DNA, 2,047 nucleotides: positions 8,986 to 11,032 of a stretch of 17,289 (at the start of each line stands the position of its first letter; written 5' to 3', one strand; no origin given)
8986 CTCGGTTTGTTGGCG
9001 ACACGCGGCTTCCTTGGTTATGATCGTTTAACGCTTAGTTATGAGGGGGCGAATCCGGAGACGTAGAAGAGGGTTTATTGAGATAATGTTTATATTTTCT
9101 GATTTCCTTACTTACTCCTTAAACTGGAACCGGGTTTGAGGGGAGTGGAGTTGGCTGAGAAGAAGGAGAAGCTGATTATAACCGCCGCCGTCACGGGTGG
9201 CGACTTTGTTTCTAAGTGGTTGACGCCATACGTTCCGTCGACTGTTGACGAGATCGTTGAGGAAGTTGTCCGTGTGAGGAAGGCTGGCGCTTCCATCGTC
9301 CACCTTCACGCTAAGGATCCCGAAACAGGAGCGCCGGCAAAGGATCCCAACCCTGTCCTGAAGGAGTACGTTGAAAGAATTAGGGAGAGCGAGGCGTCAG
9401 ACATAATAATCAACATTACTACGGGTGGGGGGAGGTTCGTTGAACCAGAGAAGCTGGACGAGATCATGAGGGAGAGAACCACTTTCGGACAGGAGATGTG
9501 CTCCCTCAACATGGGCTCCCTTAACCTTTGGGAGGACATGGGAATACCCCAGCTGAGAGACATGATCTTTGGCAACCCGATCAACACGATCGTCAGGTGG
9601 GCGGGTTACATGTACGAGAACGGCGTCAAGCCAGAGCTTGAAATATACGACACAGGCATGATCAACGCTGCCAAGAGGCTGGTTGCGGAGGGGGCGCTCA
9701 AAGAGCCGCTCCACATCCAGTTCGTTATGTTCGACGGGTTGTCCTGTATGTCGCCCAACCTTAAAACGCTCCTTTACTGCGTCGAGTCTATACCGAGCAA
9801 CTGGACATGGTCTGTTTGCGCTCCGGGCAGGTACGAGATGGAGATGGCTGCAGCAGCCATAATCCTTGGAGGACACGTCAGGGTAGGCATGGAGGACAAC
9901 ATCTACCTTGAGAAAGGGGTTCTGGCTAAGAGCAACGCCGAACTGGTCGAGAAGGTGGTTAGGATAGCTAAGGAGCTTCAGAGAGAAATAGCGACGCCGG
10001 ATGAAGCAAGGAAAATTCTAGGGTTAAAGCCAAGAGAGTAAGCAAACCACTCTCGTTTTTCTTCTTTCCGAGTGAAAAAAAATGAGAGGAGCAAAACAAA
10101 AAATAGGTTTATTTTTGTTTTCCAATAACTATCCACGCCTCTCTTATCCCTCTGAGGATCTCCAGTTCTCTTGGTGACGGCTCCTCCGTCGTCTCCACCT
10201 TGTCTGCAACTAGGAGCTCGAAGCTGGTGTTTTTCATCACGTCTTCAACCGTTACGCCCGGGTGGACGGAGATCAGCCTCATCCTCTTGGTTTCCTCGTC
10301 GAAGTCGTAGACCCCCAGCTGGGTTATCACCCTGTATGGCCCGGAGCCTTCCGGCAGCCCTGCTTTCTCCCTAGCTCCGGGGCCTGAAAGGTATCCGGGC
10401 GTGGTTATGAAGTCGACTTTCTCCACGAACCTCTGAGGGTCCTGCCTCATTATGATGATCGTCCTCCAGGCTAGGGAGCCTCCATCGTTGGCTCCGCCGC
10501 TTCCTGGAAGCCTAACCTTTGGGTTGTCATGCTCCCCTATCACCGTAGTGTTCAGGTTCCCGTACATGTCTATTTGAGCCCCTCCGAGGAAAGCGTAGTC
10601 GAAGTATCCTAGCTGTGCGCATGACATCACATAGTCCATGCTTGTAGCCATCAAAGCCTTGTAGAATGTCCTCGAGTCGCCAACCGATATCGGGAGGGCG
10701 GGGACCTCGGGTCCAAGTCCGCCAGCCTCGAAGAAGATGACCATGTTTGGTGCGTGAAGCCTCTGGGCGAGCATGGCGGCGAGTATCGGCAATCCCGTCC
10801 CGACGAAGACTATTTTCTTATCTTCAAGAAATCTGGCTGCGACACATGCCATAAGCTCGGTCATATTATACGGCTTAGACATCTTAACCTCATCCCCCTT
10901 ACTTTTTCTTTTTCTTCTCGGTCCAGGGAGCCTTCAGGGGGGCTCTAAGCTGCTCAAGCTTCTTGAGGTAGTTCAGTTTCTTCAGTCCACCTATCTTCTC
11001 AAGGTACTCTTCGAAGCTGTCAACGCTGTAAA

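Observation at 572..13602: Candidate undescribed archaeal amino acid -> beta-keto acid -> acyl-CoA/acetoacetate catabolic pathway built around two BKACEs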

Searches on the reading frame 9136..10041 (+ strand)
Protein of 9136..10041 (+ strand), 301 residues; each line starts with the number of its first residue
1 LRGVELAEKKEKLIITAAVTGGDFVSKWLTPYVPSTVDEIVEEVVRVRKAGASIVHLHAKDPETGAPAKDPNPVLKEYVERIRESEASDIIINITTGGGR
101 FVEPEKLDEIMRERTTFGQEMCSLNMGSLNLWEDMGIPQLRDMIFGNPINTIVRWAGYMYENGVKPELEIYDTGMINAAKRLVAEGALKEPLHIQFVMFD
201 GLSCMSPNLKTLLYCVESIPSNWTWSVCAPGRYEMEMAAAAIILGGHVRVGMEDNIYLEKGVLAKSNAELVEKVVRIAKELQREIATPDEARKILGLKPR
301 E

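Call 5: search_protein_families(library=pfam, proteins=[window:9136-10041:+], max_evalue=0.01)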
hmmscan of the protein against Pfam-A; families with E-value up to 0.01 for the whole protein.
window:9136-10041:+ (301 aa): 1 family
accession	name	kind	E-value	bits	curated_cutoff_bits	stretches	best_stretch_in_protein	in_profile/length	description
PF05853.18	BKACE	-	1.1e-90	304.1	24.8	1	12-297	1-274/274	beta-keto acid cleavage enzyme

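Call 6: search_protein_families(library=ncbifam, proteins=[window:9136-10041:+], max_evalue=0.001)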
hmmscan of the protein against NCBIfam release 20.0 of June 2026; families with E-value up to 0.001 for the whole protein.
window:9136-10041:+ (301 aa): 4 families
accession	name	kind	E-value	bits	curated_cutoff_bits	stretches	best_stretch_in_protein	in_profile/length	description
NF052387.1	Lys_ferment_KCE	equivalog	4.7e-83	278.7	382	1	12-297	1-267/267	3-keto-5-aminohexanoate cleavage enzyme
NF053538.1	DixhxACActTsKce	equivalog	4.2e-71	239.5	430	1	8-298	2-303/310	3,5-dioxohexanoate:acetyl-CoA acetone transferase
NF052389.1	Lys_KAL_CLE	exception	9.2e-58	196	725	1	6-299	164-438/440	bifunctional 3-aminobutyryl-CoA ammonia lyase/3-keto-5-aminohexanoate cleavage enzyme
NF053568.1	3OXCoAcCUPNH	equivalog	3e-52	177.6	350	1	13-298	4-273/274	3-oxoadipate:acetyl-CoA acetyltransferase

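Call 56: search_solved_structures(query=window:9136-10041:+, show_alignments=2, max_evalue=1e-20)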
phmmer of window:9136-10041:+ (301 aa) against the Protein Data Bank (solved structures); distinct sequences matched with E-value up to 1e-20: 13.
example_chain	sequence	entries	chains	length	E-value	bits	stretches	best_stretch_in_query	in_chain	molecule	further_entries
3lot_A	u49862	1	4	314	1.1e-58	202.1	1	9-301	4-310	uncharacterized protein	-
2y7d_A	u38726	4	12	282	6.1e-48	166.7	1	10-297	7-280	3-KETO-5-AMINOHEXANOATE CLEAVAGE ENZYME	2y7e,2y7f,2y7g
3c6c_A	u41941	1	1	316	8.2e-48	166.3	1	11-298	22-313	3-keto-5-aminohexanoate cleavage enzyme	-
3e02_A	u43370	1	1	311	1.5e-47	165.5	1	9-298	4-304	uncharacterized protein DUF849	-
3e49_A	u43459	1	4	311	1.4e-42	149.2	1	11-298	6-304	uncharacterized protein DUF849 with a TIM barrel fold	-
9zsc_A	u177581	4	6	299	7.9e-42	146.7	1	12-297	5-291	3-keto-5-aminohexanoate cleavage protein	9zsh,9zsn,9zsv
8rio_A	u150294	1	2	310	4.9e-38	134.2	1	12-298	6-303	3-keto-5-aminohexanoate cleavage protein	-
8rip_A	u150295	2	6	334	5.6e-38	134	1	11-298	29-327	3-keto-5-aminohexanoate cleavage protein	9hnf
3no5_A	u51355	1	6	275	4.4e-36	127.8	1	13-297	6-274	Uncharacterized protein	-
3fa5_A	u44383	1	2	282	7.4e-29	104.1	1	13-298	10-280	protein of unknown function (DUF849)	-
5zmu_A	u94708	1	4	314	7e-26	94.3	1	11-297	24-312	Cis-epoxysuccinate hydrolase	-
5zmy_A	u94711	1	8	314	1.7e-25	93.1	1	11-297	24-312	Cis-epoxysuccinate hydrolase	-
3chv_A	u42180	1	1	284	1.7e-25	93.1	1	12-298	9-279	Prokaryotic domain of unknown function (DUF849) with a TIM barrel fold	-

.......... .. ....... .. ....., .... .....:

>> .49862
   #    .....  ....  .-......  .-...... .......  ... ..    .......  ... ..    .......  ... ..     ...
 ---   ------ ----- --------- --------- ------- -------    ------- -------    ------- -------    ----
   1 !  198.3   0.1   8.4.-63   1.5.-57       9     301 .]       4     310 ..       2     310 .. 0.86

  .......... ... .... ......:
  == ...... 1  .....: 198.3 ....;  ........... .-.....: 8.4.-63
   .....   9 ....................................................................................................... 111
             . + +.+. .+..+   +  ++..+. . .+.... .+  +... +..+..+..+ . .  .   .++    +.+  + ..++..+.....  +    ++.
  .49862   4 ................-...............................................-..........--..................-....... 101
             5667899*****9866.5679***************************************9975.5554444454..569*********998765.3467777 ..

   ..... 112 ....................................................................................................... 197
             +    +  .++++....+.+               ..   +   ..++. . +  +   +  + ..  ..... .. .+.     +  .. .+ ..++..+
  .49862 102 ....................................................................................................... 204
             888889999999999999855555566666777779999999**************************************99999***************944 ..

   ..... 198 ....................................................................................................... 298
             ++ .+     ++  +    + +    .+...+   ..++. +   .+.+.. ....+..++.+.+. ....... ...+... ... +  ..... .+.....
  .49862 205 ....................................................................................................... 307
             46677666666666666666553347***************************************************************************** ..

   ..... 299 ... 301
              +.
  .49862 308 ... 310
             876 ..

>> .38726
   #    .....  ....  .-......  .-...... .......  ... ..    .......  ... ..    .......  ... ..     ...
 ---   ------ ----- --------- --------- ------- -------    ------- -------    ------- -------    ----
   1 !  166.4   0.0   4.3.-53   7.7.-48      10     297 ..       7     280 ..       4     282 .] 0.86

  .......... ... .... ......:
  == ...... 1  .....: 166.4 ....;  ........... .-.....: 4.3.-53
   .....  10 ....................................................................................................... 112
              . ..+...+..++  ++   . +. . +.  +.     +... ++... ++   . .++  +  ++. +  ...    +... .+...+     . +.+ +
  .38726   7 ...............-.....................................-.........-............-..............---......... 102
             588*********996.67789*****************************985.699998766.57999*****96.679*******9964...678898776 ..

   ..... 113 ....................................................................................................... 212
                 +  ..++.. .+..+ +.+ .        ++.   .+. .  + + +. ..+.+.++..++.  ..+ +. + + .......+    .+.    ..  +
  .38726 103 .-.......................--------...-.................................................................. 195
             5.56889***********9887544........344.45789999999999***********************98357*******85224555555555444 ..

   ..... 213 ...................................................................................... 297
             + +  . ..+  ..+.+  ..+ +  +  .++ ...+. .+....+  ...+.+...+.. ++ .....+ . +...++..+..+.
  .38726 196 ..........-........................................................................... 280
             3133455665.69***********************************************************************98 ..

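Call 80: find_homologous_proteins(query=window:9136-10041:+, max_evalue=1e-40)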
Query window:9136-10041:+ (301 aa): 7378 proteins with E <= 1e-40 among 8000 candidates; the best 120 are listed. Only proteins of 165 to 527 residues were searched: fused or split forms outside these lengths cannot appear, so this answer is no evidence that the protein stands alone or is whole; lengths 'longer' or 'shorter' looks for them.
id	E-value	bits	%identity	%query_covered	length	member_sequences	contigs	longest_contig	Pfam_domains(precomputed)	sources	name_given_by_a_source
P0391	2.0e-195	666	100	99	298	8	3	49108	PF05853.19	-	-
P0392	1.3e-175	601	89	97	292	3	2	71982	PF05853.19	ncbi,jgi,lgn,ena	-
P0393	1.6e-163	561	86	96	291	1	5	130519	PF05853.19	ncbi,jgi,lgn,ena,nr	ncbi:MAG: 3-keto-5-aminohexanoate cleavage protein [Candidatus Freyrarchaeum guaymaensis]|nr:3-keto-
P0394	3.5e-161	553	84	96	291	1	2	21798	PF05853.19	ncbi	ncbi:MAG: 3-keto-5-aminohexanoate cleavage protein [Candidatus Freyarchaeota archaeon]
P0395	2.7e-157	541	81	96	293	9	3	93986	PF05853.19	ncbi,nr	ncbi:MAG: 3-keto-5-aminohexanoate cleavage protein [Candidatus Freyarchaeota archaeon]|nr:3-keto-5-a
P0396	5.1e-155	533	81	96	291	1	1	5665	PF05853.19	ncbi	-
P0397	1.3e-154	532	80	96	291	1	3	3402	PF05853.19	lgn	-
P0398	2.5e-154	531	80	96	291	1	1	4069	PF05853.19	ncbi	-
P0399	2.5e-154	531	80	96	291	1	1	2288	PF05853.19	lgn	-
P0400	4.3e-154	530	80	96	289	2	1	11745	PF05853.19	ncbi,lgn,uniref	ncbi:MAG: 3-keto-5-aminohexanoate cleavage protein [Candidatus Jordarchaeum sp.]|uniref:3-keto-5-ami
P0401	2.6e-152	524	80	96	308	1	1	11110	PF05853.19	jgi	jgi:3-keto-5-aminohexanoate cleavage enzyme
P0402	3.8e-152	524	78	96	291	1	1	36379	PF05853.19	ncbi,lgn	ncbi:MAG: 3-keto-5-aminohexanoate cleavage protein [Candidatus Lokiarchaeia archaeon]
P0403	5.2e-151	520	79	96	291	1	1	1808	PF05853.19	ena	-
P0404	2.9e-145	501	76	96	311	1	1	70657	PF05853.19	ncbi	-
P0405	1.3e-144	499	75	96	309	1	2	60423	PF05853.19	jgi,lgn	jgi:3-keto-5-aminohexanoate cleavage enzyme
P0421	1.1e-140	486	75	96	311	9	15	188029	PF05853.19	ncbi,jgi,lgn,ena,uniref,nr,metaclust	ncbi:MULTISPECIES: 3-keto-5-aminohexanoate cleavage protein [unclassified Archaeoglobus]|jgi:3-keto-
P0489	4.8e-106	372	62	95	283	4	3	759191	PF05853.19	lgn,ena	-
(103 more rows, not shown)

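Call 81: find_encoding_contigs(protein=P0421, flank=8000, max_places=2)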
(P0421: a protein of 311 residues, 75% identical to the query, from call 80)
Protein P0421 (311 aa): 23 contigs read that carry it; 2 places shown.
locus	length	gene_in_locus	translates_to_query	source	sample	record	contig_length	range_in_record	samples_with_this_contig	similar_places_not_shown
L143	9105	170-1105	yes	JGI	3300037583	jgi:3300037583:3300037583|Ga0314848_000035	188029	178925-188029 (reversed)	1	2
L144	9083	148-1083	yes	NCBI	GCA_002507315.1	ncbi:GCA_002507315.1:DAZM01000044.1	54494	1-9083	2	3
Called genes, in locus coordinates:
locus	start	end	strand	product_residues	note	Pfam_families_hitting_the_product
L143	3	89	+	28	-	?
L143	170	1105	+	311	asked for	PF05853:BKACE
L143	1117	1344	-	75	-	-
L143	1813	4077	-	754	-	PF04851:ResIII, PF00270:DEAD, PF22590:Cas3-like_C_2 (faint), PF21210:RNA_helicase_helical, PF00271:Helicase_C, PF02732:ERCC4, PF12826:HHH_2, PF14520:HHH_5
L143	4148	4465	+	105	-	PF27291:AF_1457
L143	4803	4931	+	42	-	-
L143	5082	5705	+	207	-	PF04055:Radical_SAM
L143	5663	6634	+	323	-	PF01040:UbiA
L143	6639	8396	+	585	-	PF07678:TED_complement (faint), PF13249:SQHop_cyclase_N, PF09492:Pec_lyase (faint), PF22562:UBA_7 (faint), PF13243:SQHop_cyclase_C, PF00432:Prenyltrans (weak)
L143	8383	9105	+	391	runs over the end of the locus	PF04055:Radical_SAM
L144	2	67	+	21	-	?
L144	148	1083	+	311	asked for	PF05853:BKACE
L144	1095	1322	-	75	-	-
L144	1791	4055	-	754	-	PF04851:ResIII, PF00270:DEAD, PF22590:Cas3-like_C_2 (faint), PF21210:RNA_helicase_helical, PF00271:Helicase_C, PF02732:ERCC4, PF12826:HHH_2, PF14520:HHH_5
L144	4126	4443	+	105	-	PF27291:AF_1457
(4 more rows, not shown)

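Call 82: find_encoding_contigs(protein=P0489, flank=8000, max_places=1)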
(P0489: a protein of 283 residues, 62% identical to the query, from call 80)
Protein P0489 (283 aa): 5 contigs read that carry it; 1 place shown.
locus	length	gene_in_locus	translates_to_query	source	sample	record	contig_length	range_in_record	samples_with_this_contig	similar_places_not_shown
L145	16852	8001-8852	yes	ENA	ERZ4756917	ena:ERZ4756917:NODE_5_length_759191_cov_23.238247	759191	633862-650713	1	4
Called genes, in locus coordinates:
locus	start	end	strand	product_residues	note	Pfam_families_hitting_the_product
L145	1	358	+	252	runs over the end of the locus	PF13476:AAA_23, PF00005:ABC_tran, PF13304:AAA_21 (faint), PF12399:BCA_ABC_TP_C (weak)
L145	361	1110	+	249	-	PF13476:AAA_23 (weak), PF00005:ABC_tran, PF02463:SMC_N (faint), PF13175:AAA_15 (faint), PF13304:AAA_21 (weak), PF13401:AAA_22 (weak)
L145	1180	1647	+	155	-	PF00258:Flavodoxin_1, PF03358:FMN_red (weak), PF12641:Flavodoxin_3, PF12724:Flavodoxin_5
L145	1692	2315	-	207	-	PF01944:SpoIIM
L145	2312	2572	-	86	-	PF00808:CBFD_NFYB_HMF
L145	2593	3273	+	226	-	PF03587:EMG1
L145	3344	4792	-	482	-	PF01835:MG2 (faint)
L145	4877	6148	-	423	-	PF01978:TrmB (faint), PF12802:MarR_2 (weak), PF24034:DUF7343 (weak), PF09339:HTH_IclR (weak)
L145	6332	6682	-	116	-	-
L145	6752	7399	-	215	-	PF00702:Hydrolase, PF13419:HAD_2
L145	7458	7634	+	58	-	-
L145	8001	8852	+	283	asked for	PF05853:BKACE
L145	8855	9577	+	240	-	PF05853:BKACE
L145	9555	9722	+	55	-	PF05853:BKACE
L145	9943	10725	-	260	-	PF01144:CoA_trans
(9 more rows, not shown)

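Call 111: find_related_loci(query=window:9136-10041:+, collection=metagenome_contigs, flank=8000)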
Query window:9136-10041:+ (301 aa) in metagenome_contigs; peptide patterns used: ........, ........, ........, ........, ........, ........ (x = any residue, [..] = any of these).
599 stretches matched a pattern (row limit reached: there are more); 236 encode a relative of the query (tblastn E <= 1e-3); the best 80 are kept; 80 distinct loci.
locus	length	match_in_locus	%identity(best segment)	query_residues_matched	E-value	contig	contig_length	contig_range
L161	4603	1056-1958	100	1-301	0e+0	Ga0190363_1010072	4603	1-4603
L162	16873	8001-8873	89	8-298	6e-174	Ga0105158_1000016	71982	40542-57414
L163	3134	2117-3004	87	3-298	0e+0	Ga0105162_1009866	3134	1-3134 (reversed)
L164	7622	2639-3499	86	10-297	4e-169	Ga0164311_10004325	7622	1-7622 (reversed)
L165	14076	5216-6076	86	10-297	4e-169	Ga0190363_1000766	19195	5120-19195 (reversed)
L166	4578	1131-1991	81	10-297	2e-166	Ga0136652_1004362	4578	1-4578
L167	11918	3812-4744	74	8-300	5e-150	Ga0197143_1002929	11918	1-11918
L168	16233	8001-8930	74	9-300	5e-150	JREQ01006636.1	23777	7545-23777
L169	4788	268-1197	73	9-300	4e-152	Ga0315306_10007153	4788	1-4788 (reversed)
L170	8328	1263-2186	72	9-298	3e-148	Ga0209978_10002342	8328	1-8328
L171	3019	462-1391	72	9-300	2e-155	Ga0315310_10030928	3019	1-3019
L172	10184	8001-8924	72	9-298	1e-146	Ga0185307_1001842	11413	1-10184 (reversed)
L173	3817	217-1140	72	9-298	3e-150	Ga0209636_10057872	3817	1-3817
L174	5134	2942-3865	72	11-300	9e-146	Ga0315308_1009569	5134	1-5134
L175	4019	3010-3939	72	9-300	1e-147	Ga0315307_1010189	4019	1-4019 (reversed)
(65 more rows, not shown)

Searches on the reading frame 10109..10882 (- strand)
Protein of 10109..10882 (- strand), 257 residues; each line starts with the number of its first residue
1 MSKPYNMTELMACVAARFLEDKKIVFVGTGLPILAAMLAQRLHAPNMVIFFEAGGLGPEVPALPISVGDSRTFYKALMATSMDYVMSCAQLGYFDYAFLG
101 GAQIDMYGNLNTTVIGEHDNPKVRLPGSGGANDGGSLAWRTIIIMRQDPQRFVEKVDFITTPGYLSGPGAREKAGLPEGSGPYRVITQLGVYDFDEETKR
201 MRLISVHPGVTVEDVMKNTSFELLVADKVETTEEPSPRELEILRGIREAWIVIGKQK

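Call 5: search_protein_families(library=pfam, proteins=[window:10109-10882:-], max_evalue=0.01)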
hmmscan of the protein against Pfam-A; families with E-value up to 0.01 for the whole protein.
window:10109-10882:- (257 aa): 1 family
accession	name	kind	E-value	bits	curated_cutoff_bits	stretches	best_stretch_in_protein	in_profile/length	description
PF01144.29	CoA_trans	-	7.3e-31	107.7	23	1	11-218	4-217/217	Coenzyme A transferase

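Call 6: search_protein_families(library=ncbifam, proteins=[window:10109-10882:-], max_evalue=0.001)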
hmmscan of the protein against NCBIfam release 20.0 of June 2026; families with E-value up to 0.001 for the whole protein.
window:10109-10882:- (257 aa): 1 family
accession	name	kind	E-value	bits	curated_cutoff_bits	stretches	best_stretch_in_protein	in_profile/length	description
TIGR02428.1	pcaJ_scoB_fam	subfamily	6e-09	35.6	243.55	1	9-147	4-143/207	3-oxoacid CoA-transferase subunit B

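Call 42: search_solved_structures(query=window:10109-10882:-, max_evalue=0.00001)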
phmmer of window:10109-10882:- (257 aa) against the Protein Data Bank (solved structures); distinct sequences matched with E-value up to 0.00001: 14.
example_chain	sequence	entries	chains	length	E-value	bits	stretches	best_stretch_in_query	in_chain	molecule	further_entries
1poi_B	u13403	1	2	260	4.9e-52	180.1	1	5-244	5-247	GLUTACONATE COENZYME A-TRANSFERASE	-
5n02_D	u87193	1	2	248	2.1e-18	69.9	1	9-246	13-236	Glutaconate CoA-transferase family, subunit B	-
5n01_D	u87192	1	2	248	2.1e-18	69.9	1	9-246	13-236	Glutaconate CoA-transferase family, subunit B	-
5n00_B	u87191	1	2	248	2.9e-18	69.4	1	9-246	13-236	Glutaconate CoA-transferase family, subunit B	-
5n03_D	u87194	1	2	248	4e-18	69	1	9-246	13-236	Glutaconate CoA-transferase family, subunit B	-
5mzw_D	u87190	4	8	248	7.6e-18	68.1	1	9-246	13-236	Glutaconate CoA-transferase family, subunit B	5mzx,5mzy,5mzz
6con_B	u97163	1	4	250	2e-16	63.4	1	13-246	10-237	CoA-transferase subunit beta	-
6co6_B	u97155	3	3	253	4.4e-14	55.7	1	96-247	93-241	Probable CoA-transferase beta subunit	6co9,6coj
3dlx_A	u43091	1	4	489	6.2e-07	32.3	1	15-230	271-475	Succinyl-CoA:3-ketoacid-coenzyme A transferase 1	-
1ooz_A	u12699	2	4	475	1.5e-06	31.1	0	11-229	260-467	Succinyl-CoA:3-ketoacid-coenzyme A transferase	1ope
2nrc_A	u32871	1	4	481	1.5e-06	31.1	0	11-229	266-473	Succinyl-CoA:3-ketoacid-coenzyme A transferase 1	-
2nrb_A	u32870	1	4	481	1.5e-06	31.1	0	11-229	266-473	Succinyl-CoA:3-ketoacid-coenzyme A transferase 1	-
1m3e_A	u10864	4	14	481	1.5e-06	31.1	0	11-229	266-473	SUCCINYL-COA:3-KETOACID-COENZYME A TRANSFERASE | Succinyl-CoA:3-ketoacid-coenzyme A transferase, mitochondrial precursor | Succinyl-CoA:3-ketoacid-coenzyme A tr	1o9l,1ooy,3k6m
3oxo_A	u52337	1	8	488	1.5e-06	31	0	11-229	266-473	Succinyl-CoA:3-ketoacid-coenzyme A transferase 1, mitochondrial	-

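Call 113: search_solved_structures(query=window:10109-10882:-, max_evalue=1e-30, show_alignments=1)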
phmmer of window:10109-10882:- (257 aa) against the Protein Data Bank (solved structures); distinct sequences matched with E-value up to 1e-30: 1.
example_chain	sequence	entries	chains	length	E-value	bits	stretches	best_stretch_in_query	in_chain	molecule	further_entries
1poi_B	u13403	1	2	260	4.9e-52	180.1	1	5-244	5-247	GLUTACONATE COENZYME A-TRANSFERASE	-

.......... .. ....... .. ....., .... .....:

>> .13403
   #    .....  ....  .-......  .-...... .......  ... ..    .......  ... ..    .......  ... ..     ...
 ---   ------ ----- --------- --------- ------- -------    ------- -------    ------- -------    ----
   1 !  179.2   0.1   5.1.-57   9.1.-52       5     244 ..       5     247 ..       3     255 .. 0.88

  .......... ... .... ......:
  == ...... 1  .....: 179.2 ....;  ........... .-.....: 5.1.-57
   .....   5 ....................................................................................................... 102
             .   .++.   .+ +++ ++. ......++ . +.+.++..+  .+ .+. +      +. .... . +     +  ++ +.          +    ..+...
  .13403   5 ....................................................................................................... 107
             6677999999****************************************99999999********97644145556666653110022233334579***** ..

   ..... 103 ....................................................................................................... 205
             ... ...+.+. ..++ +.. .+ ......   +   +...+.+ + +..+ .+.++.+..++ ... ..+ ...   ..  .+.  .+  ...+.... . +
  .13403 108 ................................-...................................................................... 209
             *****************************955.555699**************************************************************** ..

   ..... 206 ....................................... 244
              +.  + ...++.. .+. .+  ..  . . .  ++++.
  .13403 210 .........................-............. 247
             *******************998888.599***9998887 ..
